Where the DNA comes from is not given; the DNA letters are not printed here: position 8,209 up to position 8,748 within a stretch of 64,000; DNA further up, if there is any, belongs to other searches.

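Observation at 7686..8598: Tandem array of three paralogous small Cys-rich proteins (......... module) co-directional with dnaB-recR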

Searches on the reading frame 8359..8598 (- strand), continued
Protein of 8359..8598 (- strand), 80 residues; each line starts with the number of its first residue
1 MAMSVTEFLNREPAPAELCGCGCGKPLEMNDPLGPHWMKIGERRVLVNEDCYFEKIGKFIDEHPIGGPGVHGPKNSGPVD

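Call 84: list_cluster_members(proteins=[P0043, P0044, P0047, P0048, P0050, P0053, P0054, P0059, P0061, P0073])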
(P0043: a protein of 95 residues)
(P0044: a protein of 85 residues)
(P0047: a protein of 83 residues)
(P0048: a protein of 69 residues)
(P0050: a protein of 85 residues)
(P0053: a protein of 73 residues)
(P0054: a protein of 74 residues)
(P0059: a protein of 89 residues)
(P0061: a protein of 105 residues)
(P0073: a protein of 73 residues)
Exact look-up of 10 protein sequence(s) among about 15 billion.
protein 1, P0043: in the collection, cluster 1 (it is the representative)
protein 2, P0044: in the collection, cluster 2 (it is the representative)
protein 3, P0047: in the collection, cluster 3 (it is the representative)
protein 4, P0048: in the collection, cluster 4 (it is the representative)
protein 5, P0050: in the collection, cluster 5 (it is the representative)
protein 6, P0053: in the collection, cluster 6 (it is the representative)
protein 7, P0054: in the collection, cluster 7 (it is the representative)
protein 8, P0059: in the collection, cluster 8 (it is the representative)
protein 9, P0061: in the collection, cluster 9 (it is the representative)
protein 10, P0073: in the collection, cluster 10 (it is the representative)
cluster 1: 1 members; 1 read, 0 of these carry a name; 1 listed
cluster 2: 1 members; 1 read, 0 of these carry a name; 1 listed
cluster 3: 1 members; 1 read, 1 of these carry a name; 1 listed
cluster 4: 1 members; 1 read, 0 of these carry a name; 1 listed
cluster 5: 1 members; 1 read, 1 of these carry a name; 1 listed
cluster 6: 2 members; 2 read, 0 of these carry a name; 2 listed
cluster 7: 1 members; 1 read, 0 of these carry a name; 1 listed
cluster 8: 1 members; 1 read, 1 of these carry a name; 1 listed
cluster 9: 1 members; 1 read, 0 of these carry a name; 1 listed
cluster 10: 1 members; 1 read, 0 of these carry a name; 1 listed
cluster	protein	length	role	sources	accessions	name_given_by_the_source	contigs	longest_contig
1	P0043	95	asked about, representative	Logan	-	-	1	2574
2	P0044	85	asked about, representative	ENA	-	-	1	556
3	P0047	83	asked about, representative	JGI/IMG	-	hypothetical protein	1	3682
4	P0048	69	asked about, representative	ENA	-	-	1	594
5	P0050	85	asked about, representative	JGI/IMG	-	hypothetical protein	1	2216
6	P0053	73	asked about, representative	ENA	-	-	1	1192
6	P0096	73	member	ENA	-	-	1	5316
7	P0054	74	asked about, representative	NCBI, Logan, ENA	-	-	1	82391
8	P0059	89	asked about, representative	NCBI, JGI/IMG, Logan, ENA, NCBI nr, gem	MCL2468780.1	MAG: hypothetical protein FWF24_00900 [Alphaproteobacteria bacterium] | hypothetical protein [Alphaproteobacteria bacterium]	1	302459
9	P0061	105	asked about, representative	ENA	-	-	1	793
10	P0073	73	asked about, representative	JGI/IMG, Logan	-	-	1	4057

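Call 85: find_encoding_contigs(protein=P0054, flank=5000, max_places=1)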
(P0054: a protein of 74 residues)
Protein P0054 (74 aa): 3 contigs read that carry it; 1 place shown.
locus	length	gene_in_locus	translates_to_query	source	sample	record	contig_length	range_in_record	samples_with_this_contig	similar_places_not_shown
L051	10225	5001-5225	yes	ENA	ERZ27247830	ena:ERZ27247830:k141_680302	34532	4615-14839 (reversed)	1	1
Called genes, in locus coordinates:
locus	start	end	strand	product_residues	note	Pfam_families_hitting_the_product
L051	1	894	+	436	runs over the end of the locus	PF03979:Sigma70_r1_1 (weak), PF00140:Sigma70_r1_2, PF04542:Sigma70_r2, PF04539:Sigma70_r3, PF04545:Sigma70_r4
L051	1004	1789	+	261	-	PF04542:Sigma70_r2, PF04545:Sigma70_r4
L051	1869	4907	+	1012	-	PF00580:UvrD-helicase, PF13245:AAA_19, PF13604:AAA_30 (faint), PF13361:UvrD_C, PF13538:UvrD_C_2 (faint), PF12705:PDDEXK_1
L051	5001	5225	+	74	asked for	-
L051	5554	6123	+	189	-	PF22665:WHD_DUF6293 (weak), PF20803:PaaX_M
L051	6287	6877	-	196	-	PF01545:Cation_efflux (weak)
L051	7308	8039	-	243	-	PF13462:Thioredoxin_4, PF01323:DSBA (weak)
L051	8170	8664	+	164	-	PF00440:TetR_N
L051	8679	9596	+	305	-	PF04471:Mrr_cat (weak)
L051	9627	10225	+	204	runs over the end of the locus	PF00160:Pro_isomerase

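Call 86: find_encoding_contigs(protein=P0022, flank=5000, max_places=2)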
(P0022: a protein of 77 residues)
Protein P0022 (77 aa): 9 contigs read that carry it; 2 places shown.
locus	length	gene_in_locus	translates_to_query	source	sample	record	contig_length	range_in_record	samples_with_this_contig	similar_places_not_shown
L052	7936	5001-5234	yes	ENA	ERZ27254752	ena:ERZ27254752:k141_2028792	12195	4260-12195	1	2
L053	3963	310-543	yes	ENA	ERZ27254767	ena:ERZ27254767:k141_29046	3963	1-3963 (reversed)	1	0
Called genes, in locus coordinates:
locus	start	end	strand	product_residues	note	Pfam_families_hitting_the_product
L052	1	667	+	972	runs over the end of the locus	-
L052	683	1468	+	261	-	PF12740:PETase (weak), PF00561:Abhydrolase_1 (faint), PF01738:DLH, PF12146:Hydrolase_4 (faint)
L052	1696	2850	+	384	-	PF00682:HMGL-like, PF22617:HCS_D2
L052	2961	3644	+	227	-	PF13424:TPR_12 (faint)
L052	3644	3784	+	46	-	-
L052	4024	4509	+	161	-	PF00466:Ribosomal_L10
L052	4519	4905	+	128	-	PF16320:Ribosomal_L12_N, PF00542:Ribosomal_L12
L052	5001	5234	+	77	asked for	-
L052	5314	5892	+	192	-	-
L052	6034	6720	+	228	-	PF05552:MS_channel_1st_1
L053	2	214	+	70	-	?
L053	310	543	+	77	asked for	-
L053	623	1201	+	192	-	-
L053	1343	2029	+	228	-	PF05552:MS_channel_1st_1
